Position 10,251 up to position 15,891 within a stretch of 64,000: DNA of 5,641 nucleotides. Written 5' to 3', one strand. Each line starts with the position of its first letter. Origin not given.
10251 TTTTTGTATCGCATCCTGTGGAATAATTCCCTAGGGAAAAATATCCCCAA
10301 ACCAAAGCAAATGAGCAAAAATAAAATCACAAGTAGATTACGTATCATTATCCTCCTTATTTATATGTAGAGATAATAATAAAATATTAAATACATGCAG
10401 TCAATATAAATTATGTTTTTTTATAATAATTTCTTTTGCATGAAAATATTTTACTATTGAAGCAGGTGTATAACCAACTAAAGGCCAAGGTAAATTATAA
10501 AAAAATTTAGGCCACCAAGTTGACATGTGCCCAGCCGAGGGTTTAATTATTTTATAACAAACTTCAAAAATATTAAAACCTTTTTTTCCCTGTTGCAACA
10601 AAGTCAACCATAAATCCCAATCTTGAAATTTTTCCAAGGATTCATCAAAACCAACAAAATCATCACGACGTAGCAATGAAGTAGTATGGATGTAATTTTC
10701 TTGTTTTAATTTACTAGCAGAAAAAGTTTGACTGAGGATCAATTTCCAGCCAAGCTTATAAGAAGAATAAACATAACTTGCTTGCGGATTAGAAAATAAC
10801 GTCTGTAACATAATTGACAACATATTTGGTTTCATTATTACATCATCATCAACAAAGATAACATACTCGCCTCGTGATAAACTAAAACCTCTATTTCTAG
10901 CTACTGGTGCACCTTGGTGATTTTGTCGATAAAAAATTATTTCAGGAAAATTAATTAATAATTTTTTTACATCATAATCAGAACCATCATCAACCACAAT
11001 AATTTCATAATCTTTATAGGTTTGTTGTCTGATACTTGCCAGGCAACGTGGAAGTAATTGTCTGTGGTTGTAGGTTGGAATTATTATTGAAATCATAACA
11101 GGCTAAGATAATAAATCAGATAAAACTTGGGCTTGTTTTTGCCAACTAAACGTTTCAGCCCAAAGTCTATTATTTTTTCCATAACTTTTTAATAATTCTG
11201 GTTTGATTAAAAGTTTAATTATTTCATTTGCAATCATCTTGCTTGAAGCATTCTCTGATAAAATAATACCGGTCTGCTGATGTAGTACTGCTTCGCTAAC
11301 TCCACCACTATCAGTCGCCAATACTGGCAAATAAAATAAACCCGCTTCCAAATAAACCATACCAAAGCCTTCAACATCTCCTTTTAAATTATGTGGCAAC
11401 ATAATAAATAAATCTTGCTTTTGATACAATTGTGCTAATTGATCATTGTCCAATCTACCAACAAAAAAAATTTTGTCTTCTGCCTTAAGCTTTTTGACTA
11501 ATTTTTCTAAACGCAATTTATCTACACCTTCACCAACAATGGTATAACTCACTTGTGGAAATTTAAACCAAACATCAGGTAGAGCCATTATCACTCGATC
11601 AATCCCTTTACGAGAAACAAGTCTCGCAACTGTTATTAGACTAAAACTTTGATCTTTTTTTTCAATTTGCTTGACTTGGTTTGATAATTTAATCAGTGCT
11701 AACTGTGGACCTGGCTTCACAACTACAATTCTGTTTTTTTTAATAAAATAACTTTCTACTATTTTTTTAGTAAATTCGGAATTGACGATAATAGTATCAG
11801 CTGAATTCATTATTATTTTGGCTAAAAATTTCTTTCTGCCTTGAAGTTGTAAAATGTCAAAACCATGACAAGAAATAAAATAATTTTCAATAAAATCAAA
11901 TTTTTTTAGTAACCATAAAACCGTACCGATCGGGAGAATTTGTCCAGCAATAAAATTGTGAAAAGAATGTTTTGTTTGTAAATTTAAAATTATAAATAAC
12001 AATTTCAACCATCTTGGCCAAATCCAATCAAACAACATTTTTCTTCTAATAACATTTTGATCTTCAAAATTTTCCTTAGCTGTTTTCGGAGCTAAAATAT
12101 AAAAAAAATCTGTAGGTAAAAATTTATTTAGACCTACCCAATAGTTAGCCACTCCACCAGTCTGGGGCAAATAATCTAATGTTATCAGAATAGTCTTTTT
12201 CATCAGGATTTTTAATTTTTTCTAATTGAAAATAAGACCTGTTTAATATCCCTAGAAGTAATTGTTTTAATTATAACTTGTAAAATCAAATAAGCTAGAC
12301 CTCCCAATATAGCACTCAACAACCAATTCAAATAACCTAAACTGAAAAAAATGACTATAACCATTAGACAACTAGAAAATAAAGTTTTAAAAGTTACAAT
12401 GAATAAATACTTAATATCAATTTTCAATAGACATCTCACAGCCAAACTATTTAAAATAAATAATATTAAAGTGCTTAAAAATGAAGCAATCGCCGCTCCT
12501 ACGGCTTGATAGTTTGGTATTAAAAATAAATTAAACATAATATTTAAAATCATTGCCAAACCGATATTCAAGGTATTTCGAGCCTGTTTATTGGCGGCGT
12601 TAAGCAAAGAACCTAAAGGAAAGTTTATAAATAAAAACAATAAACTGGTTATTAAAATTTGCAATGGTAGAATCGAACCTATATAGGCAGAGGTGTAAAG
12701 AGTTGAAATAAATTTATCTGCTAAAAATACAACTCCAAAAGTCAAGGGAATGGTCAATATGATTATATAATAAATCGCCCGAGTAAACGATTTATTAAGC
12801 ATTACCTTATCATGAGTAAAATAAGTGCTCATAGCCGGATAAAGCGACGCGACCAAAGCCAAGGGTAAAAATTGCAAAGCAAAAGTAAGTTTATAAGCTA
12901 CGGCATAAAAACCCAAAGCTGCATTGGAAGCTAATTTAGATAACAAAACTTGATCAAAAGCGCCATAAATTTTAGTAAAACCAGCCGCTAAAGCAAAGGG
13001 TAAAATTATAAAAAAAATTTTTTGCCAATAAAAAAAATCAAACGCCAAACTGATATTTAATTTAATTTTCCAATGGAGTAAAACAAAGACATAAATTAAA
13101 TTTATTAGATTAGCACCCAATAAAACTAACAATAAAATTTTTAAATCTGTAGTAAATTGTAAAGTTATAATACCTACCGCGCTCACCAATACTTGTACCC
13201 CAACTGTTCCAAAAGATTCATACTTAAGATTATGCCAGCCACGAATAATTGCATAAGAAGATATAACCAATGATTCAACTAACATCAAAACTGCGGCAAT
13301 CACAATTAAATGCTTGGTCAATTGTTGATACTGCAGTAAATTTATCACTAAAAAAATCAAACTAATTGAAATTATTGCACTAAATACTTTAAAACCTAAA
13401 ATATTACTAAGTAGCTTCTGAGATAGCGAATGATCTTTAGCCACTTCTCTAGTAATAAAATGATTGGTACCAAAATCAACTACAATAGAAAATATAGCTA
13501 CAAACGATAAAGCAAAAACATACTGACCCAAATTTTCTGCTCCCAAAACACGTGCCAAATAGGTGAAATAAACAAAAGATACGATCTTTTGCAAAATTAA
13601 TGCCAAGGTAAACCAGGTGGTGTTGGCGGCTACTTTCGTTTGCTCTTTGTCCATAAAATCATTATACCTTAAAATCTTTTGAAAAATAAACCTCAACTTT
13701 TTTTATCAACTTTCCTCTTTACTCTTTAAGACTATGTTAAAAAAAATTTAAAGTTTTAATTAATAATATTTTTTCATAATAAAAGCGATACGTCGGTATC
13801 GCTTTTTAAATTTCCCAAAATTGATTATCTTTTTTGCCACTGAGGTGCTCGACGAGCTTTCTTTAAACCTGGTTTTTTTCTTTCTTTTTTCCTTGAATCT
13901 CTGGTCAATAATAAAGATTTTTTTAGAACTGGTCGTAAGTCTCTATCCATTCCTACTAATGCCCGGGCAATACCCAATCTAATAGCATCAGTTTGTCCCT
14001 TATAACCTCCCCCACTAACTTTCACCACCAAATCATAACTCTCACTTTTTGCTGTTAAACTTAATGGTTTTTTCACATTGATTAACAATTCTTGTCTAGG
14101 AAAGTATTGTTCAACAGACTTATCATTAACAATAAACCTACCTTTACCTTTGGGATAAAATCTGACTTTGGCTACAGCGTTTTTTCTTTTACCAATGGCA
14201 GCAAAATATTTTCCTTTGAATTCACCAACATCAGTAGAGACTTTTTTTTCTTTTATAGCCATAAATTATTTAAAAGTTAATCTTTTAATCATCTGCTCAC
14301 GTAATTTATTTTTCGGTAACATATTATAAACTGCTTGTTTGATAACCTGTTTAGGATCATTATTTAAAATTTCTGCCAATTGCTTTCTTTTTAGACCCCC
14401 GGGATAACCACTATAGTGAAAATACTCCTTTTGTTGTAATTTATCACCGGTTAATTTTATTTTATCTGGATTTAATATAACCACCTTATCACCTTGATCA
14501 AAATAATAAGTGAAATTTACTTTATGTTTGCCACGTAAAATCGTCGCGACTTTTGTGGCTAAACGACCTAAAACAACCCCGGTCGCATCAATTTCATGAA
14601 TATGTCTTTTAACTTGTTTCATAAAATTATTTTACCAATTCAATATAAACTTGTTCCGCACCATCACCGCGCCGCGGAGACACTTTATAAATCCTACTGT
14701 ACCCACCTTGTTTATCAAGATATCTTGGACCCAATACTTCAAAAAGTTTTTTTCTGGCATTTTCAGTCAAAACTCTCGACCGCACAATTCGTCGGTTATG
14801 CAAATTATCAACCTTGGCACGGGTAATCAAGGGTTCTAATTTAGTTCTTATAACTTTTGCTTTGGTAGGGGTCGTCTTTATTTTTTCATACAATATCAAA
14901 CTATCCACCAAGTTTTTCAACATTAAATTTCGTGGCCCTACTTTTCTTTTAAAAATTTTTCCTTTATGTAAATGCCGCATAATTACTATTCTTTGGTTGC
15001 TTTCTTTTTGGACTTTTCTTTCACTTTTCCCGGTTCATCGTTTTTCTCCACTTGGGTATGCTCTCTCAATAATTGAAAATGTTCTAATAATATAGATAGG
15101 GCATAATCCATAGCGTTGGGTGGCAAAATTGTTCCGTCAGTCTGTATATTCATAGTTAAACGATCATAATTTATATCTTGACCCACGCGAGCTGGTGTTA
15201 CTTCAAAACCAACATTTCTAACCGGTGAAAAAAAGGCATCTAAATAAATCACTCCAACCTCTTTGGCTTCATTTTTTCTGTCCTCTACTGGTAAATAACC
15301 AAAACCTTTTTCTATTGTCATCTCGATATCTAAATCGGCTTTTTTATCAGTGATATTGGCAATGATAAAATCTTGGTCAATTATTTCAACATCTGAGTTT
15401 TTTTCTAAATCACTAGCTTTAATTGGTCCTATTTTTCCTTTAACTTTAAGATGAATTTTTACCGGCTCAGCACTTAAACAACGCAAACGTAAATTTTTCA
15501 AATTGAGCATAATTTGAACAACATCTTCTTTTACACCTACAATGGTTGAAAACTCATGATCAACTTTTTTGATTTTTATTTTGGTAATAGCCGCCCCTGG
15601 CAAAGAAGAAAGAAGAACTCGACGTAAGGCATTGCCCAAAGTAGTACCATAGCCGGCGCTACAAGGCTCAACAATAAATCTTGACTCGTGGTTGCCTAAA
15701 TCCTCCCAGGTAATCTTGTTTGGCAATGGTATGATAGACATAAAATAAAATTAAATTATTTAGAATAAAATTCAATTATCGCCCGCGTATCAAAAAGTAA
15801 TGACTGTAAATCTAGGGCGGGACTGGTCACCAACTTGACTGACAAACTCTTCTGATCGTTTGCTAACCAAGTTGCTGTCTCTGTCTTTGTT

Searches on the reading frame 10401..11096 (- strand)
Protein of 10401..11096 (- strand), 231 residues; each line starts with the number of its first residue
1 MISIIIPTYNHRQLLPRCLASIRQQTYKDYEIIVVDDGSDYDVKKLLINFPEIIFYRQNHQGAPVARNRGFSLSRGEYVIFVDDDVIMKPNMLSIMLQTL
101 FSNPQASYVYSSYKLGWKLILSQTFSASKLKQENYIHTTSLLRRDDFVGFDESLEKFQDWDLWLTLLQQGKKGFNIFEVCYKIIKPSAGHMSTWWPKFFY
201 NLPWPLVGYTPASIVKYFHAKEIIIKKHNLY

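Call 86: search_protein_families(library=pfam, proteins=[window:10401-11096:-], max_evalue=0.0001)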
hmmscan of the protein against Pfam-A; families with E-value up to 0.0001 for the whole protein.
window:10401-11096:- (231 aa): 3 families
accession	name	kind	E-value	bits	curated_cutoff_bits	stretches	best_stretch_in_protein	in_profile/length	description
PF00535.33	Glycos_transf_2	-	7.1e-30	104.6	23.3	1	3-117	1-120/168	Glycosyl transferase family 2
PF10111.15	Glyco_tranf_2_2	-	2.6e-13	50.5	27.3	1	3-148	1-152/276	Glycosyltransferase like family 2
PF13641.12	Glyco_tranf_2_3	-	2.2e-11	44.6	27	1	2-106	3-116/230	Glycosyltransferase like family 2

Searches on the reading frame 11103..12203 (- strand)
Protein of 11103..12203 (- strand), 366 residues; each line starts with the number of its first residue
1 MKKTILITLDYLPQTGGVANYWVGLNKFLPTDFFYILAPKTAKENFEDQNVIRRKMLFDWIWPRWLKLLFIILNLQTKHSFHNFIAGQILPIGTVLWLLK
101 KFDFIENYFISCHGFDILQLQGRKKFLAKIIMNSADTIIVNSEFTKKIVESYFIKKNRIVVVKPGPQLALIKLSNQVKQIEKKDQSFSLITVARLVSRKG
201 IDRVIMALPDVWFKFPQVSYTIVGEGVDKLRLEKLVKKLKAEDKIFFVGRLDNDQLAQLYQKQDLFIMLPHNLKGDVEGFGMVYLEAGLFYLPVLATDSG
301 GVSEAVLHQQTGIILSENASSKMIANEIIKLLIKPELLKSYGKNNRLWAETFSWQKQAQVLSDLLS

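Call 86: search_protein_families(library=pfam, proteins=[window:11103-12203:-], max_evalue=0.0001)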
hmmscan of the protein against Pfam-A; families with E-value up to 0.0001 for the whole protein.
window:11103-12203:- (366 aa): 4 families
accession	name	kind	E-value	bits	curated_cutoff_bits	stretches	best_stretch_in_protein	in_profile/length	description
PF00534.26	Glycos_transf_1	-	1.3e-37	129.4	26.4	1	177-347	6-171/172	Glycosyl transferases group 1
PF13692.12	Glyco_trans_1_4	-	2.7e-23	83.2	27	1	188-332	3-140/142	Glycosyl transferases group 1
PF13439.12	Glyco_transf_4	-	7.9e-08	32.9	28.5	1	16-165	2-165/170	Glycosyltransferase Family 4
PF20706.3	GT4-conflict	-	7e-05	22.4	26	1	154-324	169-333/385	Family 4 Glycosyltransferase in conflict systems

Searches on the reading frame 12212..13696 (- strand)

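Call 86: search_protein_families(library=pfam, proteins=[window:12212-13696:-], max_evalue=0.0001)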
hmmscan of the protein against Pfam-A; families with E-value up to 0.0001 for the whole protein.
window:12212-13696:- (494 aa): 3 families
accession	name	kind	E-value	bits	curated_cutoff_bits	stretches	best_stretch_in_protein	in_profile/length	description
PF01943.22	Polysacc_synt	-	2.3e-29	103.1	28.2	1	23-292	2-273/274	Polysaccharide biosynthesis protein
PF13440.11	Polysacc_synt_3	-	1.4e-18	67.7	23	1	47-341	2-291/293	Polysaccharide biosynthesis protein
PF01554.23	MatE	-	3.1e-05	24.2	24.9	1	233-390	1-160/161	MatE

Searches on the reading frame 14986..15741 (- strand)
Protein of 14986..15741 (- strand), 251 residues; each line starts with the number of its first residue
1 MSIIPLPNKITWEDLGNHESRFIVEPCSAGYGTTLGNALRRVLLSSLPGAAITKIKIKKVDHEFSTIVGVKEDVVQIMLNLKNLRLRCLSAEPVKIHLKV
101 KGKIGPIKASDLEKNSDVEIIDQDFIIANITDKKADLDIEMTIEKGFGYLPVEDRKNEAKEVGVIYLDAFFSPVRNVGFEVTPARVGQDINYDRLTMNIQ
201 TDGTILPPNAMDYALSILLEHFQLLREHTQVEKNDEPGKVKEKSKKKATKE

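Call 86: search_protein_families(library=pfam, proteins=[window:14986-15741:-], max_evalue=0.0001)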
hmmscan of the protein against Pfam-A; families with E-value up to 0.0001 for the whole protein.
window:14986-15741:- (251 aa): 2 families
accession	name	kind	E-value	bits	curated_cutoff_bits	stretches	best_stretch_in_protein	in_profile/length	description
PF01000.31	RNA_pol_A_bac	-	9e-28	97.3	33.9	1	55-172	1-119/119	RNA polymerase Rpb3/RpoA insert domain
PF01193.29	RNA_pol_L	-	1.9e-20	72.8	24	1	26-222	2-74/74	RNA polymerase Rpb3/Rpb11 dimerisation domain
